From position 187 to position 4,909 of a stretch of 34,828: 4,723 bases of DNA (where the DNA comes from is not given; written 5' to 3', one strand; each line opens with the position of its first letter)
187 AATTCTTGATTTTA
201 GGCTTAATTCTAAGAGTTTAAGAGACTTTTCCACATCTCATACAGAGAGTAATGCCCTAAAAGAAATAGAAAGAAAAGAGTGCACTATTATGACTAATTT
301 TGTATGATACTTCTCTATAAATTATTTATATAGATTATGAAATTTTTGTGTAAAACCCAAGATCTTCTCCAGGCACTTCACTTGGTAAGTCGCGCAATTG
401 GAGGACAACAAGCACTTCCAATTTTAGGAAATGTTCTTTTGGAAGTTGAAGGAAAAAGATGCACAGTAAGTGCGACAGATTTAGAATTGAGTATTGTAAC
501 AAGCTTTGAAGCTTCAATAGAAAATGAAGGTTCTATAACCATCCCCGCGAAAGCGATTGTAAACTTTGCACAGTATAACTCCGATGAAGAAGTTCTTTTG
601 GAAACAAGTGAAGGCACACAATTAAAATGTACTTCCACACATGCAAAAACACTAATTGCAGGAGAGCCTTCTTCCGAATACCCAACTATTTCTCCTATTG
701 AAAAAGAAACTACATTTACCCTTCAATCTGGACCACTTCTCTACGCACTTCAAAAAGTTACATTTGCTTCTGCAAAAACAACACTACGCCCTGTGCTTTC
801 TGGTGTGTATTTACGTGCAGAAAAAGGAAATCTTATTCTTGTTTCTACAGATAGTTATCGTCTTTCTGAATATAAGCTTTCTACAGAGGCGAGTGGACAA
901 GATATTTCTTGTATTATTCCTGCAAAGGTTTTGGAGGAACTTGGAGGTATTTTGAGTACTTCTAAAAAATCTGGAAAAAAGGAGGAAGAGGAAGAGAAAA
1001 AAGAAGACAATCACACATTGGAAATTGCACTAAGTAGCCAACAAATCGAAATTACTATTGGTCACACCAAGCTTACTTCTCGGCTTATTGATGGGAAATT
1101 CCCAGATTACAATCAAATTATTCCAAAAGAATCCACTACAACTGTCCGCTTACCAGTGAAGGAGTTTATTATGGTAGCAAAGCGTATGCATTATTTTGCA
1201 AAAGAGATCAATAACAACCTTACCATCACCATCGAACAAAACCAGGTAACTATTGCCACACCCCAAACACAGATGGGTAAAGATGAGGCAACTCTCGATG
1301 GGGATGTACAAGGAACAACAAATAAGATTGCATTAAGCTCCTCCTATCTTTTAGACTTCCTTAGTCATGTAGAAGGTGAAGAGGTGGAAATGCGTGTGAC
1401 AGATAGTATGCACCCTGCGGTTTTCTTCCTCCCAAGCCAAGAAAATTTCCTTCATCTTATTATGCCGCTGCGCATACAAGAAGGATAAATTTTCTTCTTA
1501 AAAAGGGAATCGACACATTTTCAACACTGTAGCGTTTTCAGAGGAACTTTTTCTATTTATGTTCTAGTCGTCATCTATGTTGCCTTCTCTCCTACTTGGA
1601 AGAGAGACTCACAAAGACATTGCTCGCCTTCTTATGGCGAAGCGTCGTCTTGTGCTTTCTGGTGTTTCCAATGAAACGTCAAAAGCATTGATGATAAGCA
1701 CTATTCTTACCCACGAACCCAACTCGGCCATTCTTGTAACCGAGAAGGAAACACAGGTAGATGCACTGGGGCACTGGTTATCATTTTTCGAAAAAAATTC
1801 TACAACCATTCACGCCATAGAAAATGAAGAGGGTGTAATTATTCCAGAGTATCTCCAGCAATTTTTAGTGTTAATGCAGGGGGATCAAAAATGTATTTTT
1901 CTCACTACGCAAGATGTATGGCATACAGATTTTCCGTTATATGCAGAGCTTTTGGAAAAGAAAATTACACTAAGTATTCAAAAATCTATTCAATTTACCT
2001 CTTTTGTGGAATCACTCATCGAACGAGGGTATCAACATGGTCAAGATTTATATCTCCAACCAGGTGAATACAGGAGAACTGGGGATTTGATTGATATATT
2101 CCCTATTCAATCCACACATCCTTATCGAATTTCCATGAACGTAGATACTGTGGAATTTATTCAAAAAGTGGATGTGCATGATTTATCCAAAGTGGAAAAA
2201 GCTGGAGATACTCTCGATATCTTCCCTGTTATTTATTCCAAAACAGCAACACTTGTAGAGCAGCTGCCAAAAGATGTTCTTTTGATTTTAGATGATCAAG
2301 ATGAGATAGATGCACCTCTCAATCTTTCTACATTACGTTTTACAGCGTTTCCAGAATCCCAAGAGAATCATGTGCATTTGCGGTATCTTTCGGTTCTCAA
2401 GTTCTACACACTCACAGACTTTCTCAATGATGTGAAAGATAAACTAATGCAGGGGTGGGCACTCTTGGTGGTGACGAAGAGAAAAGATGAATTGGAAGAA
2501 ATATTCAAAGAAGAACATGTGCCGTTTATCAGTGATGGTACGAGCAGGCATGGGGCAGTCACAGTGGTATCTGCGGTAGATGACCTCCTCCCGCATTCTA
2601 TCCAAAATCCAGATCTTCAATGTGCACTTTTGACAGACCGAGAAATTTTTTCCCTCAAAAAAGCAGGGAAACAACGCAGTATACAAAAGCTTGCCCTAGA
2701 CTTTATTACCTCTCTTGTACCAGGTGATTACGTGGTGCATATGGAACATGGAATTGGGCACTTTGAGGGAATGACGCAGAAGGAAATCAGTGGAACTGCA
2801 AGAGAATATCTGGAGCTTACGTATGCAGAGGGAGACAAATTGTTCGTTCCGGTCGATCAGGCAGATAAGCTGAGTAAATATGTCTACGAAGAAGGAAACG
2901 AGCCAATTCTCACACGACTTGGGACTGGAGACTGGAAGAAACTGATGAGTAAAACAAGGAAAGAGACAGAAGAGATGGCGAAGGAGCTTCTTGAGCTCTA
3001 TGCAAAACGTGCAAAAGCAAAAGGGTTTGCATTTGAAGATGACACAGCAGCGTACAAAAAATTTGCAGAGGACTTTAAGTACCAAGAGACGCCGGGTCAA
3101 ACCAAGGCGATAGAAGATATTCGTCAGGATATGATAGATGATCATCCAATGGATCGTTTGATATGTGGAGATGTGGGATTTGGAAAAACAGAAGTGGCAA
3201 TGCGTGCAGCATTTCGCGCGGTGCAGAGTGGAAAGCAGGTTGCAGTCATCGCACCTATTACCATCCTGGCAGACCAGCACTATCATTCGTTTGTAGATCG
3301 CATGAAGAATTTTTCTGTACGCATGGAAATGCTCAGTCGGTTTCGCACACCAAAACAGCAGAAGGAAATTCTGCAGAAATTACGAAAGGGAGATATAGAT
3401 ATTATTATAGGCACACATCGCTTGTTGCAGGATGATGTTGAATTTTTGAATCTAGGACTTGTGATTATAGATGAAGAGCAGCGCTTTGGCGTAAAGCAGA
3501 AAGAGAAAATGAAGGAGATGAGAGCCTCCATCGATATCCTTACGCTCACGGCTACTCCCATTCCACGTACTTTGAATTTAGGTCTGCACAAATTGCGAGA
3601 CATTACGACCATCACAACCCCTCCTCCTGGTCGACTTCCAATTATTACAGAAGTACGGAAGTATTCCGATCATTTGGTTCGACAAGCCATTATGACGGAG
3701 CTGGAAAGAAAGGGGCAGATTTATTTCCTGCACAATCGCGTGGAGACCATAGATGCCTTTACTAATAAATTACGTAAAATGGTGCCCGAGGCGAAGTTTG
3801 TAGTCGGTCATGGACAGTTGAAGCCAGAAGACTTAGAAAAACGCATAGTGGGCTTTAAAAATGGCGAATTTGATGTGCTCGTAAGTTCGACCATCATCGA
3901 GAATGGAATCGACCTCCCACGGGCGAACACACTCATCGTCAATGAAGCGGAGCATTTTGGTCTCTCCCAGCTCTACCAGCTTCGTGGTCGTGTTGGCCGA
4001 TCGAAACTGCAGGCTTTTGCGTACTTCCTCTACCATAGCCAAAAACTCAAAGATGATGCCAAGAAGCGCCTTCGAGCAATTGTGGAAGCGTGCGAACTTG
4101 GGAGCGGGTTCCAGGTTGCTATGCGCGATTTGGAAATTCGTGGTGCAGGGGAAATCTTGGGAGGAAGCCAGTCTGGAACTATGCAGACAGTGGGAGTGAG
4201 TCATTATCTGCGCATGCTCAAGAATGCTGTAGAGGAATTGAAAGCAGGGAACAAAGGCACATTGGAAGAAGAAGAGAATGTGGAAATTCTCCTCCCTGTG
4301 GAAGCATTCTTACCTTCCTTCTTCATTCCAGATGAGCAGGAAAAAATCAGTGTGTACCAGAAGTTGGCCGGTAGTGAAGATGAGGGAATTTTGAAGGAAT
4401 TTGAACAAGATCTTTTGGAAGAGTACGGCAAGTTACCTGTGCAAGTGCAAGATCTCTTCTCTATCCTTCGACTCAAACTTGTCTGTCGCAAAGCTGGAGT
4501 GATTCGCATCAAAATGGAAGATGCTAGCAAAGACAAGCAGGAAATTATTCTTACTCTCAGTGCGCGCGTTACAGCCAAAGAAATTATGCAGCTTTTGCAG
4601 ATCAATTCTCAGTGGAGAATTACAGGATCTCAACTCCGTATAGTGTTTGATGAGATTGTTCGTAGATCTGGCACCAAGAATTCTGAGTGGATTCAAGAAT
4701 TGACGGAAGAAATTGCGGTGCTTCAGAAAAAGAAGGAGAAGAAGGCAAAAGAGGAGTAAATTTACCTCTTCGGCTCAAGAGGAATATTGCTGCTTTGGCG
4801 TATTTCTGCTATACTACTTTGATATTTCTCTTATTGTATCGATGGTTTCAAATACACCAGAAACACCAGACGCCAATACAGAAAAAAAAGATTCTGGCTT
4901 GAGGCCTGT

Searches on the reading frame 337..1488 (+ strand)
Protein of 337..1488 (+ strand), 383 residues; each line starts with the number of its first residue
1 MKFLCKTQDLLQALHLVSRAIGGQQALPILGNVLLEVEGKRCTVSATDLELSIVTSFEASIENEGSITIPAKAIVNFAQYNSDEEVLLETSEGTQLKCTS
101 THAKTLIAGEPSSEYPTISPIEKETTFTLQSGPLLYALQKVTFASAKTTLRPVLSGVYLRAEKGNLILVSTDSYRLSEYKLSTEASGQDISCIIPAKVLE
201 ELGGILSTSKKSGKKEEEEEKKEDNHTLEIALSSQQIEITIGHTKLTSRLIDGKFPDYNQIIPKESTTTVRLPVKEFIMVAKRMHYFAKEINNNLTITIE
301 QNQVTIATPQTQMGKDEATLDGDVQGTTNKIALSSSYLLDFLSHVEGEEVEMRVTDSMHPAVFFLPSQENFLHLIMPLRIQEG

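Call 6: search_protein_families(library=pfam, proteins=[window:337-1488:+], max_evalue=0.01)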
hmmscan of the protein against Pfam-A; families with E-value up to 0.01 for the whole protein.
window:337-1488:+ (383 aa): 3 families
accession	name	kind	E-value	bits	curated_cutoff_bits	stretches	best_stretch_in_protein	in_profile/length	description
PF00712.24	DNA_pol3_beta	-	7.5e-32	110.4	24.4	2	1-118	1-119/120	DNA polymerase III beta subunit, N-terminal domain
PF02767.21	DNA_pol3_beta_2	-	2.7e-30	105.5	27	2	134-257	7-116/116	DNA polymerase III beta subunit, central domain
PF02768.20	DNA_pol3_beta_3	-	1.8e-21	76.6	27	1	260-379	2-121/121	DNA polymerase III beta subunit, C-terminal domain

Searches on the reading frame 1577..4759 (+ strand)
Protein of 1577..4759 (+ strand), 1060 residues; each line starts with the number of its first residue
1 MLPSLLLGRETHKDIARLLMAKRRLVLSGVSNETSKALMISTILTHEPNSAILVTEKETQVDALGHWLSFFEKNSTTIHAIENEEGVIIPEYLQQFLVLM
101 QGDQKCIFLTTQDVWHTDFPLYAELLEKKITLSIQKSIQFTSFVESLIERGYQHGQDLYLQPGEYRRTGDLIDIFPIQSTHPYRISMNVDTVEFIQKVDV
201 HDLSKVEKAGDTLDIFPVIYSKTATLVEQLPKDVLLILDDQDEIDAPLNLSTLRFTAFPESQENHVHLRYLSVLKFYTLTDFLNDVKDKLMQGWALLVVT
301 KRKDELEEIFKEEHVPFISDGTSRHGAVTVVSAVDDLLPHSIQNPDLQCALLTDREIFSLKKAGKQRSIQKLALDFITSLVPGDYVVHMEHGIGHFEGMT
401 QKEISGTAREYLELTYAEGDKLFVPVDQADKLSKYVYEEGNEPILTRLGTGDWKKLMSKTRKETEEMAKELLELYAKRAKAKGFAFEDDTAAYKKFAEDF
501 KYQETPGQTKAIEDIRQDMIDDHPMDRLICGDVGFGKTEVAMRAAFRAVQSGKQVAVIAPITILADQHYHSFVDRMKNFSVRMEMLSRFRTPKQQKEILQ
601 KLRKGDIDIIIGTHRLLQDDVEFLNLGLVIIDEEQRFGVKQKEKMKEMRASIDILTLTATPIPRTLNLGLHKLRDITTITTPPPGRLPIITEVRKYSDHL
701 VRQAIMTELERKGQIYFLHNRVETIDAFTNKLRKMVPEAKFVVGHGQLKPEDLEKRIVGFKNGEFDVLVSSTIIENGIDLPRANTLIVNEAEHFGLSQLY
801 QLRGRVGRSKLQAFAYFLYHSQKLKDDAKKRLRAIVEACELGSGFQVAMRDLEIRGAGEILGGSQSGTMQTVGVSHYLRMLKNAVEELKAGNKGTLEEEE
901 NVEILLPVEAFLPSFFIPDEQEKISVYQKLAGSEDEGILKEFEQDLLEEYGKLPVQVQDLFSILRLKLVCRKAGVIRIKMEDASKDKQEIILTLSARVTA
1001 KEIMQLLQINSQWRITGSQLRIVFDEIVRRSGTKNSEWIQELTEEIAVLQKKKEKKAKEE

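Call 6: search_protein_families(library=pfam, proteins=[window:1577-4759:+], max_evalue=0.01)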
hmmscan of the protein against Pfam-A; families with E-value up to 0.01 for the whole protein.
window:1577-4759:+ (1060 aa): 7 families
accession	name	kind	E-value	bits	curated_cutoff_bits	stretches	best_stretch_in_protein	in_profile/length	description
PF00270.35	DEAD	-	2.5e-26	92.8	26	1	505-666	1-164/167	DEAD/DEAH box helicase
PF02559.22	CarD_TRCF_RID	-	1.4e-21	76.7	23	1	381-436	2-57/57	CarD-like/TRCF RID domain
PF00271.37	Helicase_C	-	2.4e-21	76.5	23.5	1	705-809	10-109/110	Helicase conserved C-terminal domain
PF03461.20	TRCF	-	5.1e-19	68.8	25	1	906-982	1-77/95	TRCF domain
PF17757.6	UvrB_inter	-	2.4e-14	53.7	22.9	1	130-217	1-87/91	UvrB interaction domain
PF04851.21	ResIII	-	2.6e-10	40.9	22.5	1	503-661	3-162/164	Type III restriction enzyme, res subunit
PF22232.2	TraI_hel_assoc_N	-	0.0093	17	27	0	776-811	58-93/99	TraI helicase-associated ssDNA bd, N-terminal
